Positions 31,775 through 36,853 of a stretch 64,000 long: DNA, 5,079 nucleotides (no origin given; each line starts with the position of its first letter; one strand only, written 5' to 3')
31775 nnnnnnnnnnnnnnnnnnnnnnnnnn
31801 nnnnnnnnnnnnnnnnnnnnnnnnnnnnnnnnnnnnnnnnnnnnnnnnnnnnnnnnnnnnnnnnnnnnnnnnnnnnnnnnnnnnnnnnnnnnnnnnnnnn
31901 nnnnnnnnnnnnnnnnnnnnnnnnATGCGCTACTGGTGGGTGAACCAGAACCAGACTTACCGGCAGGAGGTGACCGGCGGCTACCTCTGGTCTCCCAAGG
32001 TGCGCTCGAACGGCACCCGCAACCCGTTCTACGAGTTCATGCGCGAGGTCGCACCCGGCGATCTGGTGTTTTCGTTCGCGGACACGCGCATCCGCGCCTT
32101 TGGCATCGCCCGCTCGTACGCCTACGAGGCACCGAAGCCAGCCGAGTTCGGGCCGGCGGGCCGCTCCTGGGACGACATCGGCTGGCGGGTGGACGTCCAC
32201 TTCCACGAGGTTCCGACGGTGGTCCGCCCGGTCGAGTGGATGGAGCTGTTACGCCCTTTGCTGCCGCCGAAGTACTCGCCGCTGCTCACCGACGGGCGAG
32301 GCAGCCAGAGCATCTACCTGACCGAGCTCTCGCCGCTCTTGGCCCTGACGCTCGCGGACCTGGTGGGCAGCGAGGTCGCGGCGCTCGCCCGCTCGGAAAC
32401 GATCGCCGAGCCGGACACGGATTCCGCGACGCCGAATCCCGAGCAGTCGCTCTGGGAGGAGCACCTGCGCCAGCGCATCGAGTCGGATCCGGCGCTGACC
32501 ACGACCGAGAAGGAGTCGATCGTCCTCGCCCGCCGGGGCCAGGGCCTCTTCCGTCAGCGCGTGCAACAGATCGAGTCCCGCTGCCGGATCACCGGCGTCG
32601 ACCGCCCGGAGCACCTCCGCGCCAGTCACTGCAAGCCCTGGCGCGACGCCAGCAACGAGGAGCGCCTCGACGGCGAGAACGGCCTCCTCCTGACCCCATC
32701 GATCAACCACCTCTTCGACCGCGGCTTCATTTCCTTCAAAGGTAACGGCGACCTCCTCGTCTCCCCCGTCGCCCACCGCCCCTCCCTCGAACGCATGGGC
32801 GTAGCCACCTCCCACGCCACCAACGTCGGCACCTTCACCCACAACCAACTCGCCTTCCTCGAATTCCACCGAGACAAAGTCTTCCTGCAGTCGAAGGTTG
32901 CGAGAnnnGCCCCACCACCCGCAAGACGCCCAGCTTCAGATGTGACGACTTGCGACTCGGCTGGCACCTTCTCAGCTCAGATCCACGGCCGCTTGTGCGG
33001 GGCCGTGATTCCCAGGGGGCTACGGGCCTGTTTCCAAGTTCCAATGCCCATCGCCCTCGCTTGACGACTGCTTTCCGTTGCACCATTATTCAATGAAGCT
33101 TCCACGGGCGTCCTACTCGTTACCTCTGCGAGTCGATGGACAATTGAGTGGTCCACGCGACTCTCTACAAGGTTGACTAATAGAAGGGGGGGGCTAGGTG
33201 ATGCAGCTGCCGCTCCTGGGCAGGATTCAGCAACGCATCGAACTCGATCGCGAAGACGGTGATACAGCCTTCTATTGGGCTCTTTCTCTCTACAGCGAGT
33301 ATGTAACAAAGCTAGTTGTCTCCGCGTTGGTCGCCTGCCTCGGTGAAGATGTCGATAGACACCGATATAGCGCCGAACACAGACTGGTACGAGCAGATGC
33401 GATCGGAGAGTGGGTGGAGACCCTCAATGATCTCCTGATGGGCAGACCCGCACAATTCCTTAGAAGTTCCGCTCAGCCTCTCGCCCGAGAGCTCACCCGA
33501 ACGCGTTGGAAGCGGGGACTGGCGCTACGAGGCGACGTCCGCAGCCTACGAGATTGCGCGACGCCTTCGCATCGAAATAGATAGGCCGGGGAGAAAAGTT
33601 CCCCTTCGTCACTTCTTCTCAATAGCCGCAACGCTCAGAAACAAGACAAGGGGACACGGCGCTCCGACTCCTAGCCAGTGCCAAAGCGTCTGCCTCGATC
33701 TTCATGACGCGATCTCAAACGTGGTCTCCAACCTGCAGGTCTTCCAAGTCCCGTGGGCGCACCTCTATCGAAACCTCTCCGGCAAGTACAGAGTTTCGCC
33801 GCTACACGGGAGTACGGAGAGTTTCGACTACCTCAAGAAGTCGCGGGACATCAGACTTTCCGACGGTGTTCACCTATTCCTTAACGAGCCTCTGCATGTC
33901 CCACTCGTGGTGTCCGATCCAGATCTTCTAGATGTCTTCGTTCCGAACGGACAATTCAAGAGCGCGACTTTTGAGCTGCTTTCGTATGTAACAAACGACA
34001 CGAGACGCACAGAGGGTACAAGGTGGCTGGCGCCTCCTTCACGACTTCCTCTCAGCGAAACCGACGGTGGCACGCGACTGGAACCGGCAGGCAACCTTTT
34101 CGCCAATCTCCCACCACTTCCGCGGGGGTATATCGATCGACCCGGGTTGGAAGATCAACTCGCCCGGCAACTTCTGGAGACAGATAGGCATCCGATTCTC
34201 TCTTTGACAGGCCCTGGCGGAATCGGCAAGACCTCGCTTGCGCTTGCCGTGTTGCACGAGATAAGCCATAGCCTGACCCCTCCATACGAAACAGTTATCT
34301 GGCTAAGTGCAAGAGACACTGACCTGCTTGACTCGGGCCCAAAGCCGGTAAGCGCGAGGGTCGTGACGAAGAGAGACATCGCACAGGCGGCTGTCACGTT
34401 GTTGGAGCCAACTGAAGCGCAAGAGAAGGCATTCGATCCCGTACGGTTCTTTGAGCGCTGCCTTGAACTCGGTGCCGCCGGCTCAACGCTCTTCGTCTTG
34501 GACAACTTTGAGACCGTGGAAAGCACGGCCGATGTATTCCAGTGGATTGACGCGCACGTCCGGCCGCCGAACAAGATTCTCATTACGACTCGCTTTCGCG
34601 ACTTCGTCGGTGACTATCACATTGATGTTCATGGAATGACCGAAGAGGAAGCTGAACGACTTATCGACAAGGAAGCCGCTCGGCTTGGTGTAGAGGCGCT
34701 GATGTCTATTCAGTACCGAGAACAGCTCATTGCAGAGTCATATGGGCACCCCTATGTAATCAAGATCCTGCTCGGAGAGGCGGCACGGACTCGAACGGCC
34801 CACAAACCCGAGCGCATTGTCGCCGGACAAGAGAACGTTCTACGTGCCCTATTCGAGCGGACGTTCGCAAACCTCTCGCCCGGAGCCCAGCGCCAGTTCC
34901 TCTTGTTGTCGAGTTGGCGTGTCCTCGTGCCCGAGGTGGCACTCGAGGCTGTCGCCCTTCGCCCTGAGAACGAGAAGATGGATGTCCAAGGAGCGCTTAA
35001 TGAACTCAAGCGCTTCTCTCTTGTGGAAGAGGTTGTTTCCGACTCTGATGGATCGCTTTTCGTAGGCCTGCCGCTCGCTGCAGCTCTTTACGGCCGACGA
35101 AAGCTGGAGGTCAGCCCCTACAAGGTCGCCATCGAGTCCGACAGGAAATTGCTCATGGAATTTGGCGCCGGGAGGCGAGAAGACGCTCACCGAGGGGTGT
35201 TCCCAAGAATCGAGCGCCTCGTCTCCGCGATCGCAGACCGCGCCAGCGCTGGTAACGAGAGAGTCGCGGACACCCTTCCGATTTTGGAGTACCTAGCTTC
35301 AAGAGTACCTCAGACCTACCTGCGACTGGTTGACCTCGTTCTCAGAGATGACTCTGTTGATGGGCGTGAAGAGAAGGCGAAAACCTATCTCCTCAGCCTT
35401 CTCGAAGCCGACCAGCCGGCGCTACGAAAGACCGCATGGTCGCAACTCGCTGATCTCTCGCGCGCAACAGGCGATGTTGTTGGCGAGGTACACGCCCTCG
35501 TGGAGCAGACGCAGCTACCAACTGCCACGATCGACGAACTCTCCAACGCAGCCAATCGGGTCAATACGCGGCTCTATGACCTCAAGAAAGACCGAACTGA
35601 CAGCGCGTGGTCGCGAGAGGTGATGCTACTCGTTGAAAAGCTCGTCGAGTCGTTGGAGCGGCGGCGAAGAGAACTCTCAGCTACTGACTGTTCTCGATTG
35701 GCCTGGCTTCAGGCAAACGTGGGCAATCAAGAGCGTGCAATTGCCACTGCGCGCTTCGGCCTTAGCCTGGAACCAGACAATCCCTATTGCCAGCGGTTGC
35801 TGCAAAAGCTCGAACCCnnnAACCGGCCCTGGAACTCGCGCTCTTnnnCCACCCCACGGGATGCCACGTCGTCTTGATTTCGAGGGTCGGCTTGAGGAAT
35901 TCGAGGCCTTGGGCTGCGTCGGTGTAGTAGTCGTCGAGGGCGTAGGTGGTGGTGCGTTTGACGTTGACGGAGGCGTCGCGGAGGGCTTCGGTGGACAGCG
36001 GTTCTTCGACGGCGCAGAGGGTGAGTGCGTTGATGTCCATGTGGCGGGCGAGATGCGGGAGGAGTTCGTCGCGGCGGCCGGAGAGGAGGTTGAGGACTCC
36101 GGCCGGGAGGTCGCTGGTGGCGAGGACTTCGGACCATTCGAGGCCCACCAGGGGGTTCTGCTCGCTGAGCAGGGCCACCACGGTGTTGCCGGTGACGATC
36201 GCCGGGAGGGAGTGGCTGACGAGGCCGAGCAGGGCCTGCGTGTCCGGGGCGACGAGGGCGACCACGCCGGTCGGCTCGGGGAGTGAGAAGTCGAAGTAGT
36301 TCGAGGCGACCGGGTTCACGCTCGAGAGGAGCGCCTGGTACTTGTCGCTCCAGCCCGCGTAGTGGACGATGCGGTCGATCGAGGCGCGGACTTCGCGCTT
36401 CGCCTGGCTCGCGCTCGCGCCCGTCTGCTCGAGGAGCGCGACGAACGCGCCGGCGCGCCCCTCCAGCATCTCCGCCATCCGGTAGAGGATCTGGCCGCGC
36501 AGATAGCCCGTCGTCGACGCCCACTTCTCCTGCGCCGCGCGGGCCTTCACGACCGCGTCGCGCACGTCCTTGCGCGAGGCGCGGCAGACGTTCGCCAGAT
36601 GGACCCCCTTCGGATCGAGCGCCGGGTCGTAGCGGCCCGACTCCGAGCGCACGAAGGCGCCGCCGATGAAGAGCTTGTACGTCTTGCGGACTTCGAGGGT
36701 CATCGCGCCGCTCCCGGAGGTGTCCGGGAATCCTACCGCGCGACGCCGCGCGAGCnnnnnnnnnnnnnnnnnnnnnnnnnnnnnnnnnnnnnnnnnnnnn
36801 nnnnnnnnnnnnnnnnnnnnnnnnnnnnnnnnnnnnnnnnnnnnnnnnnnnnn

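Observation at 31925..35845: Candidate defence islet: EVE-HNH modification-dependent nuclease next to a low-GC island carrying a STAND NTPase with an unknown N-terminal domain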

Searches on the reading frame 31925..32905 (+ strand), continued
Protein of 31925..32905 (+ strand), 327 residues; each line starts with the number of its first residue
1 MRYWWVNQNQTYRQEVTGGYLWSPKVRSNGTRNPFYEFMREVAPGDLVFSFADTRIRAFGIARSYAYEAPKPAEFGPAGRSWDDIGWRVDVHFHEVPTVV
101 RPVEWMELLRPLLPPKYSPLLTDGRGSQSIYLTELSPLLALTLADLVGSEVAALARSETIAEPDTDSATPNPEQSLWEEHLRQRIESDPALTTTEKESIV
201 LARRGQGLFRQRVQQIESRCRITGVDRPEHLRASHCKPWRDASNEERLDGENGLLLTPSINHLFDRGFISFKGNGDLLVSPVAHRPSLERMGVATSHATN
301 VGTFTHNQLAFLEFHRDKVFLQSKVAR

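Call 81: list_cluster_members(proteins=[P0121, P0241, P0087])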
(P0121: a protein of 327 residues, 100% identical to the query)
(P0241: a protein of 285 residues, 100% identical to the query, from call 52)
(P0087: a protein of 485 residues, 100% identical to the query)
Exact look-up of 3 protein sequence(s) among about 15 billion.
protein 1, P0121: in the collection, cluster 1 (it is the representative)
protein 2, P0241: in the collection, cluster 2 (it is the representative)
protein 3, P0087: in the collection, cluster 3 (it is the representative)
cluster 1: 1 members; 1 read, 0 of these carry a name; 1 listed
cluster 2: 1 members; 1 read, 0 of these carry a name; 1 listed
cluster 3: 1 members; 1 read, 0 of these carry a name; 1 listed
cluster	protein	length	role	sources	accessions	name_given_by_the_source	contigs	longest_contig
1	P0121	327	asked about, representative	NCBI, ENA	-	-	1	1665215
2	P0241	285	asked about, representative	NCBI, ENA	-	-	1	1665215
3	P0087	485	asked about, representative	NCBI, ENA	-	-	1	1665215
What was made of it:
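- Tried and rejected: Cluster look-up gave no names or accessions (call 81).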

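Call 88: find_encoding_contigs(protein=P0125, flank=8000, max_places=2)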
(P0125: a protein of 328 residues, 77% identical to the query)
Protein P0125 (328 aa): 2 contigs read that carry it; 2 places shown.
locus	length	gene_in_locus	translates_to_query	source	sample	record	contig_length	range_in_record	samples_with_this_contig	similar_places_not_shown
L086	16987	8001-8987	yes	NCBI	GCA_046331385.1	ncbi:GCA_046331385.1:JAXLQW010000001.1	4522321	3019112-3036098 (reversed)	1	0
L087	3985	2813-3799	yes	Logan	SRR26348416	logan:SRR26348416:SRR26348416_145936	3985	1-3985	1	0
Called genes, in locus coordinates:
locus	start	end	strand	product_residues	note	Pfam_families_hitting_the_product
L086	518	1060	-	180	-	-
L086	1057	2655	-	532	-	-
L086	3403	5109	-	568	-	PF01464:SLT, PF01476:LysM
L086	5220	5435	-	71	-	-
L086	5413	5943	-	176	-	-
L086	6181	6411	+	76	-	PF22513:FitA-like_RHH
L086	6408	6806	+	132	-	PF01850:PIN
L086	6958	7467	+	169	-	-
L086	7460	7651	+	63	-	-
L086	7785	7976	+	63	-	-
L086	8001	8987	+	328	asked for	PF13391:HNH_2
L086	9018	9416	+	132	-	PF09848:SLFN-g3_helicase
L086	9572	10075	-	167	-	-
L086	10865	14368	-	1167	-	PF00082:Peptidase_S8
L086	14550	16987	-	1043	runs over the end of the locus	-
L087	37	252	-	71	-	-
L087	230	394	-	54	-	-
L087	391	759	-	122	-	-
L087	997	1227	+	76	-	PF22513:FitA-like_RHH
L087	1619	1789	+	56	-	-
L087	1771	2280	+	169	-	-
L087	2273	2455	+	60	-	-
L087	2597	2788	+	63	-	-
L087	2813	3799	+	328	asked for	PF13391:HNH_2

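Call 89: find_encoding_contigs(protein=P0149, flank=8000, max_places=2)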
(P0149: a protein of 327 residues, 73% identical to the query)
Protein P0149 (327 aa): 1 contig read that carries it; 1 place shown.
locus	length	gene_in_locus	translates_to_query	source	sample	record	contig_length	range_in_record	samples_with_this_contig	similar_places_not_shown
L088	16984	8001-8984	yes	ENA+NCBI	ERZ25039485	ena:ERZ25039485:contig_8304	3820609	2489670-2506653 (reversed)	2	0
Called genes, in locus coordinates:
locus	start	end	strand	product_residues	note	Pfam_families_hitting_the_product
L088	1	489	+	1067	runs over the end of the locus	PF02369:Big_1 (faint), PF13620:CarboxypepD_reg (faint), PF17789:MG4 (faint)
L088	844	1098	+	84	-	PF03693:ParD_antitoxin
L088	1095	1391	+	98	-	PF05016:ParE_toxin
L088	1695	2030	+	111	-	-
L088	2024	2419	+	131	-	PF05717:TnpB_IS66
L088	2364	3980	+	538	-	PF13007:LZ_Tnp_IS66 (weak), PF03050:DDE_Tnp_IS66, PF13817:DDE_Tnp_IS66_C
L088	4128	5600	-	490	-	PF13360:PQQ_2, PF13570:Beta-prop_ACSF4 (faint), PF01011:PQQ (faint), PF13405:EF-hand_6 (faint)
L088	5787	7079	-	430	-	PF04542:Sigma70_r2, PF08281:Sigma70_r4_2, PF20239:DUF6596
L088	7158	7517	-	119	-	PF03795:YCII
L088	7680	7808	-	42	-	-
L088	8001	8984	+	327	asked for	PF13391:HNH_2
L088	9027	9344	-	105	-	PF13744:HTH_37, PF12844:HTH_19 (weak), PF13560:HTH_31, PF01381:HTH_3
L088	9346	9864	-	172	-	PF05973:Gp49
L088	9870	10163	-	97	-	-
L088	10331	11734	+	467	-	PF07690:MFS_1, PF00083:Sugar_tr, PF13347:MFS_2 (weak)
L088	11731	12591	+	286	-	PF00892:EamA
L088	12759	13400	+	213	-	PF03446:NAD_binding_2 (faint), PF03807:F420_oxidored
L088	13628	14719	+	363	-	-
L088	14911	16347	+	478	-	PF00282:Pyridoxal_deC, PF01212:Beta_elim_lyase (weak)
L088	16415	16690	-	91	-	-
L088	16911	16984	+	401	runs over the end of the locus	PF00581:Rhodanese, PF00899:ThiF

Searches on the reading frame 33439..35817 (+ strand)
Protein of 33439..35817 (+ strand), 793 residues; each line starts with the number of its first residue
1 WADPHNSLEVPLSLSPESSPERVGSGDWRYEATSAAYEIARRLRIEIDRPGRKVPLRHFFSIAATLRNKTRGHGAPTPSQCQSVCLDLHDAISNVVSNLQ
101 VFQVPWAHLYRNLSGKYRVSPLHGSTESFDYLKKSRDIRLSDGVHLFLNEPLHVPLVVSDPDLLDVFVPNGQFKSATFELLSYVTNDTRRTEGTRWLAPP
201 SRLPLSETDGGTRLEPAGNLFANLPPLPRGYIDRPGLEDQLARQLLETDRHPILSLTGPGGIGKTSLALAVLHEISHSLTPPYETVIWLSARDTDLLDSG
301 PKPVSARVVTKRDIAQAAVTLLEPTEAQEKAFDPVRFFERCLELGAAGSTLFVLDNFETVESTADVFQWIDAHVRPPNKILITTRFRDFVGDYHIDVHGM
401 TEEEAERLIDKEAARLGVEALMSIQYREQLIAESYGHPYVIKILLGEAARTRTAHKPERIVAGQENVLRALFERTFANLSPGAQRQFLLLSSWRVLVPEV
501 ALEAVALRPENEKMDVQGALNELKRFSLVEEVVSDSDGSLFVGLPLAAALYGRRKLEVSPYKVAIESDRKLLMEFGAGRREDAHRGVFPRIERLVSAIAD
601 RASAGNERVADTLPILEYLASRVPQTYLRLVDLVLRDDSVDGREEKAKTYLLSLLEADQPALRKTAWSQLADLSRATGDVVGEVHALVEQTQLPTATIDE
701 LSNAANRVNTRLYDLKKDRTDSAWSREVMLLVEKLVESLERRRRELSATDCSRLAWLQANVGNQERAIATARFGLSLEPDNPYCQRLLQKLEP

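Call 5: search_protein_families(library=pfam, proteins=[window:33439-35817:+], max_evalue=0.1)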
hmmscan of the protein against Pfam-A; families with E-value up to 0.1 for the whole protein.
window:33439-35817:+ (793 aa): 8 families
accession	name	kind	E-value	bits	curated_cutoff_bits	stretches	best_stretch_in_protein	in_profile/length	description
PF00931.28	NB-ARC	-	1.3e-11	44.7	23.5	1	239-454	6-211/248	NB-ARC domain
PF13191.12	AAA_16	-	1.2e-07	32.9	32.6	1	240-372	11-146/167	AAA ATPase domain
PF05729.18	NACHT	-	0.0053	17.1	26.7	1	256-409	5-160/167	NACHT domain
PF20703.3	nSTAND1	-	0.0073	16.4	27.1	1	239-393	24-167/379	Novel STAND NTPase 1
PF13401.12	AAA_22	-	0.02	15.7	27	0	251-370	5-104/130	AAA domain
PF24883.2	NPHP3_N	-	0.052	14.2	24.8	0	238-279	8-50/164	Nephrocystin 3, N-terminal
PF20720.3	nSTAND3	-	0.06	13.5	27.2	0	243-277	11-43/155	Novel STAND NTPase 3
PF25199.1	nSTAND_NTPase5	-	0.068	13.4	34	0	236-297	23-84/145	Novel STAND NTPase 5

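Call 6: search_protein_families(library=padloc, proteins=[window:33439-35817:+], max_evalue=0.1)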
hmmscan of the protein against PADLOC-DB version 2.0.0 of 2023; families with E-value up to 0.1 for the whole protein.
window:33439-35817:+ (793 aa): 2 families
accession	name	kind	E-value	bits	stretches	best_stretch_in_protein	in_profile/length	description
PDLC00915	TRIP13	-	0.011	13.1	1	251-280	63-92/302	TRIP13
PDLC02082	Cas3b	-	0.022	11.2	1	246-281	241-276/734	-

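Call 9: search_protein_families(library=ncbifam, proteins=[window:33439-35817:+], max_evalue=0.1)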
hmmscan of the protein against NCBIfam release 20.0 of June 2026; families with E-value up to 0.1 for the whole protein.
window:33439-35817:+ (793 aa): 2 families
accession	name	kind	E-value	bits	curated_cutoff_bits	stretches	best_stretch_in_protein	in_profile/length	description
NF006744.0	PRK09270.1-3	equivalog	0.021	14.3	281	0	232-283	4-55/213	nucleoside/nucleotide kinase family protein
TIGR00763.1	lon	equivalog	0.035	12.6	608.05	1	244-271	346-373/795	endopeptidase La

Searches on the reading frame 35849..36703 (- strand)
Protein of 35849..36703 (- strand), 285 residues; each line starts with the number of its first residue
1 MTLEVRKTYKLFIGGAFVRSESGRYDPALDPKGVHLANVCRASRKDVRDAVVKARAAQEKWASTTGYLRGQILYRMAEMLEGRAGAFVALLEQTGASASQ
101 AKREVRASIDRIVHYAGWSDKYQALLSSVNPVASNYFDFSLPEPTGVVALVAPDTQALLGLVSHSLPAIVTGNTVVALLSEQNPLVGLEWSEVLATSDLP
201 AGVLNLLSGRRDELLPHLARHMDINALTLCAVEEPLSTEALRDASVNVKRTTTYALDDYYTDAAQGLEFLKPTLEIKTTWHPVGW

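Call 5: search_protein_families(library=pfam, proteins=[window:35849-36703:-], max_evalue=0.1)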
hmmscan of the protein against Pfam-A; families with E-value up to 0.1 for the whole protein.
window:35849-36703:- (285 aa): 1 family
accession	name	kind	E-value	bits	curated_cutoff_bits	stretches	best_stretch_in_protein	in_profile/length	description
PF00171.27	Aldedh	-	1.4e-35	123.3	23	1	29-230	12-212/461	Aldehyde dehydrogenase family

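Call 9: search_protein_families(library=ncbifam, proteins=[window:35849-36703:-], max_evalue=0.1)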
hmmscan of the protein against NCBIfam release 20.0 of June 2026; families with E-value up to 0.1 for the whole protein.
window:35849-36703:- (285 aa): 36 families (the best 25 are shown)
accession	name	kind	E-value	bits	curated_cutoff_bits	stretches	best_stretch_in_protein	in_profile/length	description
NF010000.0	PRK13473.1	subfamily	9.2e-30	103.7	615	1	9-251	3-243/475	aminobutyraldehyde dehydrogenase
NF045736.1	PaDhStyDRhodo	equivalog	3.3e-27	95.2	800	1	10-231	4-230/479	phenylacetaldehyde dehydrogenase StyD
TIGR02299.1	HpaE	equivalog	2e-26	92.6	638.35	1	10-231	2-222/488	5-carboxymethyl-2-hydroxymuconate semialdehyde dehydrogenase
TIGR03216.1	OH_muco_semi_DH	equivalog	4.9e-26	91.4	693.25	1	10-231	2-227/481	2-hydroxymuconic semialdehyde dehydrogenase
NF052305.1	DioxValDhHalo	equivalog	2e-25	89.7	750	1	7-231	3-228/483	2,5-dioxovalerate dehydrogenase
NF007497.0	PRK10090.1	equivalog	2.4e-25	89.2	500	1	5-248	3-245/480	aldehyde dehydrogenase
TIGR01804.1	BADH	equivalog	9.8e-25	86.9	668.6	1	12-231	1-220/467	betaine-aldehyde dehydrogenase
NF009725.0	PRK13252.1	equivalog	3.6e-24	85.1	593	1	7-230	5-227/488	betaine-aldehyde dehydrogenase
NF042993.1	AlphKGSA_gudD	equivalog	3.8e-24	85.3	770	1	7-232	2-228/481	alpha-ketoglutaric semialdehyde dehydrogenase GucD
NF045735.1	PaDhStyDPseudo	equivalog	7.4e-24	84.3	850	1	10-231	4-233/483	phenylacetaldehyde dehydrogenase StyD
NF050026.1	AcaldDHExaC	equivalog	1.5e-22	80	900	1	3-230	10-236/503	acetaldehyde dehydrogenase ExaC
NF002852.0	PRK03137.1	subfamily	1.6e-22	80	648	1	4-229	32-256/514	L-glutamate gamma-semialdehyde dehydrogenase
NF007352.0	PRK09847.1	equivalog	2.7e-22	78.9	850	1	9-244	20-256/495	aldehyde dehydrogenase PuuC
NF040792.1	glyc_ald_dh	equivalog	3.7e-22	78.9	760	1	10-232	2-224/488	D-glyceraldehyde dehydrogenase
NF006916.0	PRK09407.1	equivalog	1.2e-21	76.9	521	1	33-225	44-237/526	succinic semialdehyde dehydrogenase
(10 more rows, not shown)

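Call 52: find_homologous_proteins(query=window:35849-36703:-)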
Query window:35849-36703:- (285 aa): 8000 proteins with E <= 0.001 among 8000 candidates; the best 120 are listed.
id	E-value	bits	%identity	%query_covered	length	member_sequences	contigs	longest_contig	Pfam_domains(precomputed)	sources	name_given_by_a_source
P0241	6.8e-184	627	100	100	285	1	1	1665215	PF00171.28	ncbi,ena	-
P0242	9.5e-147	506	80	99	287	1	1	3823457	PF00171.28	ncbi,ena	-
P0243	2.3e-146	504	80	99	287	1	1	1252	PF00171.28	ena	-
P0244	1.7e-143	495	78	100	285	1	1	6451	PF00171.28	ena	-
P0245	1.8e-143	495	79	99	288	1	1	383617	PF00171.28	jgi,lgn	jgi:acyl-CoA reductase-like NAD-dependent aldehyde dehydrogenase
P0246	4.5e-143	494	79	99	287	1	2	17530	PF00171.28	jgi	-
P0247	9.0e-141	486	77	100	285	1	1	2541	PF00171.28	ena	-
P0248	2.2e-140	485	76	100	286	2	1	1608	PF00171.28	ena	-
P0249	8.6e-140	483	76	100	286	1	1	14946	PF00171.28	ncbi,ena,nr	ncbi:MAG: aldehyde dehydrogenase [Thermoanaerobaculia bacterium]|nr:MAG: aldehyde dehydrogenase [The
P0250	2.4e-139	481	76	100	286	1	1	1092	PF00171.28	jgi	jgi:acyl-CoA reductase-like NAD-dependent aldehyde dehydrogenase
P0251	4.7e-139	480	76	100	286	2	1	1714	PF00171.28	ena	-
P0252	7.4e-139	480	76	99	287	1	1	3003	PF00171.28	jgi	jgi:acyl-CoA reductase-like NAD-dependent aldehyde dehydrogenase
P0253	8.9e-139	479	76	100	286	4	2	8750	PF00171.28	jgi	jgi:acyl-CoA reductase-like NAD-dependent aldehyde dehydrogenase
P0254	3.2e-137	474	75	99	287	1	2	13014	PF00171.28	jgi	-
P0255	3.9e-137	474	76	100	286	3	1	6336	PF00171.28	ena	-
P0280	9.8e-132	456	73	100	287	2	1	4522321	PF00171.28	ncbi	ncbi:MAG: aldehyde dehydrogenase family protein [Thermoanaerobaculia bacterium]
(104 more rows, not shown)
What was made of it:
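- On Genomic island inserted into a host gene: The ALDH-like gene has its family's normal length (call 52).
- Checked: Hundreds of homologues are 285-288 aa at 66-80% identity over their full length (call 52).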

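Call 53: find_encoding_contigs(protein=P0242, flank=10000, max_places=2)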
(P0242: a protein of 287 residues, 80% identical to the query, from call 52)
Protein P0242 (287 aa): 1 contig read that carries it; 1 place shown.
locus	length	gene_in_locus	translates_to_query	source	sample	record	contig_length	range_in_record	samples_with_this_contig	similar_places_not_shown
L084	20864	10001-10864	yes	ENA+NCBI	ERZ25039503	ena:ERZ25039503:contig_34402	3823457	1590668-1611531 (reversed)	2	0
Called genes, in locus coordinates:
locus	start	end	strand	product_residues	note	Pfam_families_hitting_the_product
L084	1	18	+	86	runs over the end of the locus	PF22513:FitA-like_RHH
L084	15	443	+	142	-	PF01850:PIN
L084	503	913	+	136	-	PF00903:Glyoxalase, PF18029:Glyoxalase_6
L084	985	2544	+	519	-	PF00756:Esterase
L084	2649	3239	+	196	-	PF08241:Methyltransf_11 (weak), PF13649:Methyltransf_25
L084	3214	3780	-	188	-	-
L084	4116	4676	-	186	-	PF00440:TetR_N, PF16925:TetR_C_13 (weak), PF21993:TetR_C_13_2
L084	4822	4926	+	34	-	-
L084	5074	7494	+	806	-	PF12704:MacB_PCD, PF02687:FtsX, PF12704:MacB_PCD, PF02687:FtsX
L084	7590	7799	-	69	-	-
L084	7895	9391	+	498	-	PF00561:Abhydrolase_1, PF08386:Abhydrolase_4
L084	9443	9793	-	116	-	-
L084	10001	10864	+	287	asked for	PF00171:Aldedh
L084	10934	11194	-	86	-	PF14384:BrnA_antitoxin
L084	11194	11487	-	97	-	PF04365:BrnT_toxin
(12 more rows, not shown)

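Call 54: find_encoding_contigs(protein=P0280, flank=10000, max_places=2)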
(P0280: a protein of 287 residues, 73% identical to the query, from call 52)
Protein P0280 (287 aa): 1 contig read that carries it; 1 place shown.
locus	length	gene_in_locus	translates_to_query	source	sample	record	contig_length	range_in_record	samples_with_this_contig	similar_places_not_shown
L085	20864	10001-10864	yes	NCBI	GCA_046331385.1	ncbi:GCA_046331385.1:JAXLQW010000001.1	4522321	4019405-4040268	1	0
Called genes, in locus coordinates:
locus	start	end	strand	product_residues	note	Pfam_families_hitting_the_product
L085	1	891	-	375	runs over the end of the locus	PF11949:DUF3466 (faint)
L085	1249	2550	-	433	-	PF07690:MFS_1, PF03137:OATP (faint)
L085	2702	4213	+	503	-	PF00171:Aldedh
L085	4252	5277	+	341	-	PF08448:PAS_4, PF13426:PAS_9 (weak), PF00990:GGDEF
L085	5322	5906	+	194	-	PF07638:Sigma70_ECF, PF08281:Sigma70_r4_2, PF04545:Sigma70_r4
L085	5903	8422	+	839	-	PF00069:Pkinase, PF03109:ABC1 (faint), PF07714:PK_Tyr_Ser-Thr, PF13424:TPR_12 (faint), PF13374:TPR_10 (faint)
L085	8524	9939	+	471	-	-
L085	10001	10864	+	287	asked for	PF00171:Aldedh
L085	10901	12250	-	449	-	-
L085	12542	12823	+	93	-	PF05015:HigB-like_toxin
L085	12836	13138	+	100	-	PF13560:HTH_31 (weak), PF01381:HTH_3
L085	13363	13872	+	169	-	PF10543:ORF6N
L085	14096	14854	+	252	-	-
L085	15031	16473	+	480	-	PF00282:Pyridoxal_deC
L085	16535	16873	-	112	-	-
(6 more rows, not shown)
